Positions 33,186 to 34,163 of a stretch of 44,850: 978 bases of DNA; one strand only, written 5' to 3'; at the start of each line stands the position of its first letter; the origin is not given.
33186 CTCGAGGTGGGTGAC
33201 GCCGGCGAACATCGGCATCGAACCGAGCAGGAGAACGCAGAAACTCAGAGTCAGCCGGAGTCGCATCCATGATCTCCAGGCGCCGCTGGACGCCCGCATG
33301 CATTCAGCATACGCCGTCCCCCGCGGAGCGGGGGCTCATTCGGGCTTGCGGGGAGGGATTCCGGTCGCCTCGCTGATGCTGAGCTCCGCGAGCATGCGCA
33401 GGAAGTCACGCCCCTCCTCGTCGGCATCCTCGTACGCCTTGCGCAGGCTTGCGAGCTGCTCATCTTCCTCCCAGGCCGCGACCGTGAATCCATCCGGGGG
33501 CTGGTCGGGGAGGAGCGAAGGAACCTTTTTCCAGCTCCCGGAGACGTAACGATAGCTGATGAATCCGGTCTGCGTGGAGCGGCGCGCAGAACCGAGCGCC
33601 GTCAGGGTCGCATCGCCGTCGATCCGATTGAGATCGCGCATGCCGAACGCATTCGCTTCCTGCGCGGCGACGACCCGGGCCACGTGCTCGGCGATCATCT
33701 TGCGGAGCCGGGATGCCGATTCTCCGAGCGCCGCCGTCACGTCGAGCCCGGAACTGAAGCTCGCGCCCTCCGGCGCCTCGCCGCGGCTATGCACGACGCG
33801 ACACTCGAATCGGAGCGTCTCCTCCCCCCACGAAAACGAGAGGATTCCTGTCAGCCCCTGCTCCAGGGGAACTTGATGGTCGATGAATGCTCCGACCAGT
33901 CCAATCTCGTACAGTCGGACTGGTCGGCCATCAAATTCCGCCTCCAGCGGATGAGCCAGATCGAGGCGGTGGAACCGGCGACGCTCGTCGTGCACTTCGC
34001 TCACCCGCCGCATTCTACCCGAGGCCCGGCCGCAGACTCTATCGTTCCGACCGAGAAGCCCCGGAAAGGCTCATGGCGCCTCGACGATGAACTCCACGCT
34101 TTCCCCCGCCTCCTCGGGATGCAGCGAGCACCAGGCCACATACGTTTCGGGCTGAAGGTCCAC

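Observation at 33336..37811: Two paralogous PilZ-like proteins sharing a conserved, unrecognised C-terminal domain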

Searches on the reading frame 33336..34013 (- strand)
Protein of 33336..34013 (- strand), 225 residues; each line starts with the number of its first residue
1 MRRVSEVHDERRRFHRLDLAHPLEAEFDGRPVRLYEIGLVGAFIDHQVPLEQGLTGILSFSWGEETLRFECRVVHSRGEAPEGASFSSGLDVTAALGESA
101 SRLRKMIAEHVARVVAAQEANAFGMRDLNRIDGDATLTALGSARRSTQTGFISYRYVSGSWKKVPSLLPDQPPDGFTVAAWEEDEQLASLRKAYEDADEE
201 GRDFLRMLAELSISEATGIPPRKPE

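Call 4: search_protein_families(library=pfam, proteins=[window:33336-34013:-], max_evalue=10)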
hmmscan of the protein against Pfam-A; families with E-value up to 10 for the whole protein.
window:33336-34013:- (225 aa): 2 families
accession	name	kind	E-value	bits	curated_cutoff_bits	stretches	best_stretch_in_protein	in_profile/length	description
PF07238.19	PilZ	-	0.00085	20.1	22.5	1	10-80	1-76/102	PilZ domain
PF14417.12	MEDS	-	0.17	12.1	29.8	1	181-217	78-114/161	MEDS: MEthanogen/methylotroph, DcmR Sensory domain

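Call 5: search_protein_families(library=ncbifam, proteins=[window:33336-34013:-], max_evalue=10)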
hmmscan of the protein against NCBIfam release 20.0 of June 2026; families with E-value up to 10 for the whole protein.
window:33336-34013:- (225 aa): 0 families

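Call 6: find_homologous_proteins(query=window:33336-34013:-, max_evalue=0.001)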
Query window:33336-34013:- (225 aa): 76 proteins with E <= 0.001 among 1112 candidates.
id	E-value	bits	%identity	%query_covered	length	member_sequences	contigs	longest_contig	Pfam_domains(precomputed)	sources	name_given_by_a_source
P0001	9.0e-142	488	100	99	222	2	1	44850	-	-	-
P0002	2.4e-120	418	86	99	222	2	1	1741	-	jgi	jgi:hypothetical protein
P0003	1.1e-117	410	84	99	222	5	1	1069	-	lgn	-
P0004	1.3e-116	406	83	99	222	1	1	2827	-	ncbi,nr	ncbi:MAG: hypothetical protein LC732_01085 [Acidobacteria bacterium]|nr:hypothetical protein [Acidob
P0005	5.0e-116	404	82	99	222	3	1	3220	-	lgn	-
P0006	2.2e-115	402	83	99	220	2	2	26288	-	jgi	jgi:hypothetical protein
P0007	4.5e-114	398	82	99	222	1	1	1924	-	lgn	-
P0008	3.0e-110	385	78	99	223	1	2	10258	-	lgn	-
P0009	6.4e-87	309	68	98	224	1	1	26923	-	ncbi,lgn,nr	ncbi:MAG TPA: hypothetical protein VMS56_15560 [Thermoanaerobaculia bacterium]|nr:hypothetical prote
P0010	1.4e-84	302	67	97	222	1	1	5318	PF07238.20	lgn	-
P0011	6.7e-84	299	67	97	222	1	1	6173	PF07238.20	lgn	-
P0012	1.9e-82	295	64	99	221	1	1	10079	-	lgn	-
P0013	1.8e-81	291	63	98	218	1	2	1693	PF07238.20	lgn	-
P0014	8.4e-81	289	62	98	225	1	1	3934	PF07238.20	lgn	-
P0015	1.7e-80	288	61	96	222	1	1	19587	PF07238.20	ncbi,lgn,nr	ncbi:MAG TPA: PilZ domain-containing protein [Thermoanaerobaculia bacterium]|nr:PilZ domain-containi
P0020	1.4e-77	279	62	98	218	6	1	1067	PF07238.20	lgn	-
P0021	1.9e-77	278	61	98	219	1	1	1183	PF07238.20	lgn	-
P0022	5.6e-76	273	59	98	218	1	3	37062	PF07238.20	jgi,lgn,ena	jgi:hypothetical protein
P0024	2.0e-75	272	60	98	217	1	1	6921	PF07238.20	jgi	jgi:hypothetical protein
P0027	9.5e-74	266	59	98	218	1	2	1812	PF07238.20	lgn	-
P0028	9.7e-74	266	58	98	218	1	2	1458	PF07238.20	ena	-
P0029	8.6e-73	263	58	98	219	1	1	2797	PF07238.20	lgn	-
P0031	4.3e-53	199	45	96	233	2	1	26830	PF07238.20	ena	-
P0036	3.2e-48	183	45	92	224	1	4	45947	-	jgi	-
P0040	1.0e-39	155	42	92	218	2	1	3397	PF07238.20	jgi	jgi:hypothetical protein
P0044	1.9e-34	138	41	92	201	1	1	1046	PF07238.20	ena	-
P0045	5.8e-33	133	41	92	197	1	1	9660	PF07238.20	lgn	-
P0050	2.2e-30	124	38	92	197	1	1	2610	PF07238.20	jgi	jgi:hypothetical protein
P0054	5.9e-30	123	40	92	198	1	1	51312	-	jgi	jgi:hypothetical protein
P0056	1.1e-29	122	38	92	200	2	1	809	PF07238.20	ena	-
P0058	3.2e-29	121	39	92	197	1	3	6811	PF07238.20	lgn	-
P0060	6.5e-29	120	40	94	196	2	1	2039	PF07238.20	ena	-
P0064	4.8e-28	117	39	92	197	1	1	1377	PF07238.20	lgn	-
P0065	6.8e-28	116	37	92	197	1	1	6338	PF07238.20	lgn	-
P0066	9.7e-28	116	39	92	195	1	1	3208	PF07238.20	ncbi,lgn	ncbi:MAG: PilZ domain-containing protein [Thermoanaerobaculia bacterium]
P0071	3.0e-26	111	37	92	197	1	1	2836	PF07238.20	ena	-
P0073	1.1e-25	109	36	94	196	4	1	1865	PF07238.20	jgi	-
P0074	1.2e-25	109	38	94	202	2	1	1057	PF07238.20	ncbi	-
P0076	1.2e-24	106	37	92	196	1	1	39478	-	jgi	jgi:hypothetical protein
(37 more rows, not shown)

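Call 9: search_solved_structures(query=A1, max_evalue=10, show_alignments=2)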
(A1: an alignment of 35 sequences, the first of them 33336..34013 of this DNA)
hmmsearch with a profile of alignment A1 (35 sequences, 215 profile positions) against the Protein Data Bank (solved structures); distinct sequences matched with E-value up to 10: 11.
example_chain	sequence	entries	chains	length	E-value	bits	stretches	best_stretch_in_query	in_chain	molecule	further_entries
4q63_A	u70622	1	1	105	4.8e-08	36.2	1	3-94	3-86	Uncharacterized protein Lpg0364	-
1j6x_A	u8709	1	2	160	0.15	14.9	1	42-139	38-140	AUTOINDUCER-2 PRODUCTION PROTEIN LUXS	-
5cwb_A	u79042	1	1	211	0.21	14.4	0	78-143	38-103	Designed helical repeat protein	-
1yns_A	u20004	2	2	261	0.25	14.2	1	45-114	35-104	E-1 enzyme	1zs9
7mwr_B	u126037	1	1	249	0.34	13.8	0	78-143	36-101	LHD101B4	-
5xly_B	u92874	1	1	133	0.76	12.6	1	2-45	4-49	Cyclic diguanosine monophosphate-binding protein PA4608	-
2l74_A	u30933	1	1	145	0.93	12.4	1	2-46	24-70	Putative uncharacterized protein PA4608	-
5y4r_D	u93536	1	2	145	0.94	12.3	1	2-46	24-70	Cyclic diguanosine monophosphate-binding protein PA4608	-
1ywu_A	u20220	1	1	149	0.98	12.3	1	2-46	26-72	hypothetical protein PA4608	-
8cws_A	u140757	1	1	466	1.5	11.7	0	78-143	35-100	F4132-2 Chain A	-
8cwy_A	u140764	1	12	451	1.7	11.5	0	79-143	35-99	T32-15-1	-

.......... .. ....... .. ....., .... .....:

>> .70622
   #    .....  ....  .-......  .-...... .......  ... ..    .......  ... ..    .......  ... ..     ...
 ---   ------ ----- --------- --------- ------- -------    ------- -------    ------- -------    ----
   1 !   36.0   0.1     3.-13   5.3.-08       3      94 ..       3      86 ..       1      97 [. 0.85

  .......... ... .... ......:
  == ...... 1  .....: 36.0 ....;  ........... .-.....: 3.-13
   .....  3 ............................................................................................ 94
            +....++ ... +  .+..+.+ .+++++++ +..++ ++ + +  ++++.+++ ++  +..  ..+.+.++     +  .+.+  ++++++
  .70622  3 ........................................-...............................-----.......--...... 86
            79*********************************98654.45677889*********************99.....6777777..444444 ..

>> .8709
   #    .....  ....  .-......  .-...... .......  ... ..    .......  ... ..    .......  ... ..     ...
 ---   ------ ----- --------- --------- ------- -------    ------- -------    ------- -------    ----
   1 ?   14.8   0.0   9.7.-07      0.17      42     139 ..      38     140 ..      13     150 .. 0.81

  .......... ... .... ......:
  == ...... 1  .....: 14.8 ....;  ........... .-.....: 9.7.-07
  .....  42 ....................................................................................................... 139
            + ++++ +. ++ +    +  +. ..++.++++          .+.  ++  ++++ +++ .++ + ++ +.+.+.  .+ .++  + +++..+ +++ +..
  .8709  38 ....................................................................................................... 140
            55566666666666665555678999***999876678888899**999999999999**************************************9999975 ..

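Call 13: find_encoding_contigs(protein=P0022, flank=6000, max_places=3)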
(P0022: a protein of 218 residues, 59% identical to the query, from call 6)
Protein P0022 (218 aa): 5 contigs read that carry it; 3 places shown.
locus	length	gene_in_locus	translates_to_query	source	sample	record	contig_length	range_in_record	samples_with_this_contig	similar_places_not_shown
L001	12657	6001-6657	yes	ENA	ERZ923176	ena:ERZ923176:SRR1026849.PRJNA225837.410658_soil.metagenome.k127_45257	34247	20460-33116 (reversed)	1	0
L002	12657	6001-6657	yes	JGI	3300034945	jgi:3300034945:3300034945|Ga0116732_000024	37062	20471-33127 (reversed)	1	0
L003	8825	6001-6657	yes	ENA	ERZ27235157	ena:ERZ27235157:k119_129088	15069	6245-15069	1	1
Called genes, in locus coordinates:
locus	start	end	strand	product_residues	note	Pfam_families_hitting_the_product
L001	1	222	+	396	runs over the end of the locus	PF01546:Peptidase_M20, PF07687:M20_dimer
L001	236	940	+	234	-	PF00106:adh_short, PF08659:KR, PF13561:adh_short_C2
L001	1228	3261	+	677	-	PF00990:GGDEF, PF00563:EAL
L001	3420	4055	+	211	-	-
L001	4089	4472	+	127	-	-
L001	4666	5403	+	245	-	PF01464:SLT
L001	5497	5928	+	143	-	-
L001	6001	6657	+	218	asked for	PF07238:PilZ (weak)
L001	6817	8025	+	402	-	PF25145:NfeD1b_N, PF24961:NfeD_membrane, PF01957:NfeD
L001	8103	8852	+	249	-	PF01145:Band_7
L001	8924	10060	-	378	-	-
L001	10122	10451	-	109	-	-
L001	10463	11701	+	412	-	PF02515:CoA_transf_3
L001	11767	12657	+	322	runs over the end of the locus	PF13424:TPR_12 (faint), PF14559:TPR_19 (faint), PF13174:TPR_6 (faint), PF13432:TPR_16, PF00515:TPR_1 (weak), PF07719:TPR_2 (weak), PF13181:TPR_8 (weak), PF13428:TPR_14 (weak), +5 more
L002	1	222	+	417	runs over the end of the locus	PF01546:Peptidase_M20, PF07687:M20_dimer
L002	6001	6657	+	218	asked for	PF07238:PilZ (weak)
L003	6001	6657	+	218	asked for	PF07238:PilZ (weak)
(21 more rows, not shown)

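Call 14: find_encoding_contigs(protein=P0054, flank=6000, max_places=3)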
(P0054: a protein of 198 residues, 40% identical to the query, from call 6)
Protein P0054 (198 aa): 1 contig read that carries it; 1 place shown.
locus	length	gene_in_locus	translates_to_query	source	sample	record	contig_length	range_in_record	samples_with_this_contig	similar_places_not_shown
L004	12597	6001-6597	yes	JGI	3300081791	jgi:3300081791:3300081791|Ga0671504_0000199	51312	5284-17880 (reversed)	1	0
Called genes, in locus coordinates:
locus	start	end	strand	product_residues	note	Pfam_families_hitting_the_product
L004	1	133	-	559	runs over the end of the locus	-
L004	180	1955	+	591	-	PF01979:Amidohydro_1, PF07969:Amidohydro_3 (weak)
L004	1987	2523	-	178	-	PF12850:Metallophos_2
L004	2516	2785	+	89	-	-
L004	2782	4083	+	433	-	PF01546:Peptidase_M20, PF07687:M20_dimer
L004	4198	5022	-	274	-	PF00106:adh_short, PF08659:KR (weak), PF13561:adh_short_C2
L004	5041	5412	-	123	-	PF01850:PIN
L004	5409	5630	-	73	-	-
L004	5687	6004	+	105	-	PF11604:CusF_Ec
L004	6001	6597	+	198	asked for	-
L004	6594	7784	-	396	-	PF03453:MoeA_N, PF00994:MoCF_biosynth, PF03454:MoeA_C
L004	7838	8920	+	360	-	-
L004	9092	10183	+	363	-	PF01118:Semialdhyde_dh, PF02774:Semialdhyde_dhC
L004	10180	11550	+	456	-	PF00696:AA_kinase, PF22468:ACT_9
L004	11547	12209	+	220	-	PF01113:DapB_N, PF05173:DapB_C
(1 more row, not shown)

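Call 17: find_encoding_contigs(protein=P0036, flank=6000, max_places=2)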
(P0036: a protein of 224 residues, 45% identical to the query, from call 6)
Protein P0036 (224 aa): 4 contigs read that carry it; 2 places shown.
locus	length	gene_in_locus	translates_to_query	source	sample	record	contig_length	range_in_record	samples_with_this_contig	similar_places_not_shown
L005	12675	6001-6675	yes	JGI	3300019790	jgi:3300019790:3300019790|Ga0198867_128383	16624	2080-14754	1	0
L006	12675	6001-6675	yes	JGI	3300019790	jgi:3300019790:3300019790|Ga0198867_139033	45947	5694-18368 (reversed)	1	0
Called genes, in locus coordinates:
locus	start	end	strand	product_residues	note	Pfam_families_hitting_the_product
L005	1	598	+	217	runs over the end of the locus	-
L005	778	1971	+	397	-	PF01546:Peptidase_M20, PF07687:M20_dimer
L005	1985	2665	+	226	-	PF10502:Peptidase_S26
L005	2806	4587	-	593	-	PF05960:DUF885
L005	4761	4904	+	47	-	-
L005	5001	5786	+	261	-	PF01464:SLT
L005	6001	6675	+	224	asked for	-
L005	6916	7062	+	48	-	-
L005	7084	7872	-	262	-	-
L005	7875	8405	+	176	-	-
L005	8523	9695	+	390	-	PF00072:Response_reg, PF00563:EAL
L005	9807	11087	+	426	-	PF00083:Sugar_tr, PF07690:MFS_1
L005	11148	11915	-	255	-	PF13645:YkuD_2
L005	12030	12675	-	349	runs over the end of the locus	PF00070:Pyr_redox (faint), PF07992:Pyr_redox_2, PF13738:Pyr_redox_3, PF13434:Lys_Orn_oxgnase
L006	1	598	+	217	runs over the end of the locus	-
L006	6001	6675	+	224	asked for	-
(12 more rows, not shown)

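Call 18: find_encoding_contigs(protein=P0076, flank=6000, max_places=2)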
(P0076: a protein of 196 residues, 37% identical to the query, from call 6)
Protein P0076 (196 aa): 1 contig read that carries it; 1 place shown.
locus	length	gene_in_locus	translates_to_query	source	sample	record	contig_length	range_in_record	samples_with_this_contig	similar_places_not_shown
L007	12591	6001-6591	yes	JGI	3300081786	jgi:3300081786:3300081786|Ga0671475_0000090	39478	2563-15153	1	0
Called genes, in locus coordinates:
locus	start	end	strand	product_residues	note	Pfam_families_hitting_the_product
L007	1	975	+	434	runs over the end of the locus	PF01546:Peptidase_M20, PF07687:M20_dimer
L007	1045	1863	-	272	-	PF23441:SDR (faint), PF00106:adh_short, PF08659:KR, PF13561:adh_short_C2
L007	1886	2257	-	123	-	PF01850:PIN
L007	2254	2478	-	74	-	-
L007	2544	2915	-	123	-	PF01850:PIN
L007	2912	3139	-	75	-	-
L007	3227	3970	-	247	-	-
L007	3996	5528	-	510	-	PF14224:DUF4331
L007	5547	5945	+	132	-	PF11604:CusF_Ec (weak)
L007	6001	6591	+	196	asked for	-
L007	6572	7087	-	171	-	PF02698:DUF218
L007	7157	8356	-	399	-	PF03453:MoeA_N, PF00994:MoCF_biosynth, PF03454:MoeA_C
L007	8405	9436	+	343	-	-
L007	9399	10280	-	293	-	PF04069:OpuAC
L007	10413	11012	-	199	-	PF00528:BPD_transp_1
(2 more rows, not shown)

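Call 19: predict_structure(alignment_id=A1)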
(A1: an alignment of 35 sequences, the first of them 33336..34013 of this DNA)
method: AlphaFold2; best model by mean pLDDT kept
length: 225 residues; sequences in the alignment: 35
mean_pLDDT: 84.6   pTM: 0.59
mean pLDDT of the five models: 84.6, 83.2, 82.0, 81.7, 78.6
residues with pLDDT >= 90: 122; 70-90: 57; 50-70: 38; < 50: 8
segments of 3 or more residues with pLDDT < 50: 1-4
pLDDT, mean of each block of 10 residues (from residue 1): 48 70 95 95 95 98 95 87 80 97 91 82 78 63 62 95 90 94 88 97 93 77 66
secondary structure, 60 per line:
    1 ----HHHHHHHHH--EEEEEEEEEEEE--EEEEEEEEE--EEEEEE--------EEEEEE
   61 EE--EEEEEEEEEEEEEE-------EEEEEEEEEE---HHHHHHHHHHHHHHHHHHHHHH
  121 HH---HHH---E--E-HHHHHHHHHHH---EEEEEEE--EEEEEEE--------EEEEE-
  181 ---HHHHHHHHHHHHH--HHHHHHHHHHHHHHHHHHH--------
elements in order: H5-13 E16-27 E30-38 E41-46 E55-62 E65-78 E86-95 H99-122 H137-147 E151-157 E160-166 E175-179 H184-196 H199-217

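Call 22: fold_search(model_id=the predicted structure, library=pdb)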
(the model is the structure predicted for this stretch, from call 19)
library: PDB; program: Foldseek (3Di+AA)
matches with E <= 10: 1025; with E <= 0.001: 1
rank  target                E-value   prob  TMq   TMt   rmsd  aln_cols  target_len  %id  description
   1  9fp0_A                6.4e-04  1.00  0.30  0.11  10.5       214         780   13  Cryo-EM structure of the 'crown'less Bcs macrocomplex for E. coli cellulose secretion in non-saturating c-di-GMP (loca (released 2024-10-16)
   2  5vx6_B                2.3e-03  1.00  0.34  0.37   3.7        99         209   12  Structure of Bacillus subtilis Inhibitor of motility (MotI/DgrA) (released 2017-11-22)
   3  9fmz_A                2.9e-03  0.99  0.33  0.12  10.4       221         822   12  Cryo-EM structure of the c-di-GMP-bound synthase:pEtN transferase complex (BcsA-Bct-G3) from the E. coli cellulose sec (released 2024-10-16)
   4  5y6g                  3.2e-03  1.00  0.36  0.58   4.4       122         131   17  PilZ domain with c-di-GMP of YcgR from Escherichia coli (released 2018-07-18)
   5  7mie                  3.4e-03  0.96  0.26  0.24  10.7       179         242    9  Crystal structure of the Borreliella burgdorferi PlzA protein in complex with c-di-GMP (released 2021-06-30)
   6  4xrn_C                3.6e-03  1.00  0.33  0.63   3.5       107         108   20  Pilz domain with c-di-gmp of a protein from Pseudomonas aeruginosa (released 2016-02-03)
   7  5vx6_A                3.8e-03  1.00  0.35  0.38   3.2       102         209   14  Structure of Bacillus subtilis Inhibitor of motility (MotI/DgrA) (released 2017-11-22)
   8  9fmv_A                5.4e-03  0.99  0.30  0.11  10.5       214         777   13  Cryo-EM structure of the c-di-GMP-free synthase:pEtN transferase complex (BcsA-Bct-G3) from the E. coli cellulose secr (released 2024-10-16)
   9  4q63                  6.0e-03  1.00  0.30  0.65   4.6        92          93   17  Crystal Structure of Legionella Uncharacterized Protein Lpg0364 (released 2014-05-07)
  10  4xrn_B                6.3e-03  1.00  0.31  0.61   3.9       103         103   19  Pilz domain with c-di-gmp of a protein from Pseudomonas aeruginosa (released 2016-02-03)
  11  4i86_A                6.7e-03  1.00  0.29  0.56   4.3        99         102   15  Crystal structure of PilZ domain of CeSA from cellulose synthesizing bacterium (released 2013-04-03)
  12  9b8v_E                6.7e-03  0.99  0.34  0.11  10.6       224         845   14  AlphaFold2 informed cryo-EM model of the E. coli cellulose synthase BcsAG3B6 complex (released 2025-02-19)
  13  4xrn_D                7.1e-03  1.00  0.32  0.62   3.5       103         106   18  Pilz domain with c-di-gmp of a protein from Pseudomonas aeruginosa (released 2016-02-03)
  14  2ptf_B                1.3e-02  0.95  0.25  0.28  10.8       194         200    9  Crystal structure of protein MTH_863 from Methanobacterium thermoautotrophicum bound to FMN (released 2007-05-15)
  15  2ptf_A                1.4e-02  0.99  0.29  0.32   9.6       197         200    9  Crystal structure of protein MTH_863 from Methanobacterium thermoautotrophicum bound to FMN (released 2007-05-15)
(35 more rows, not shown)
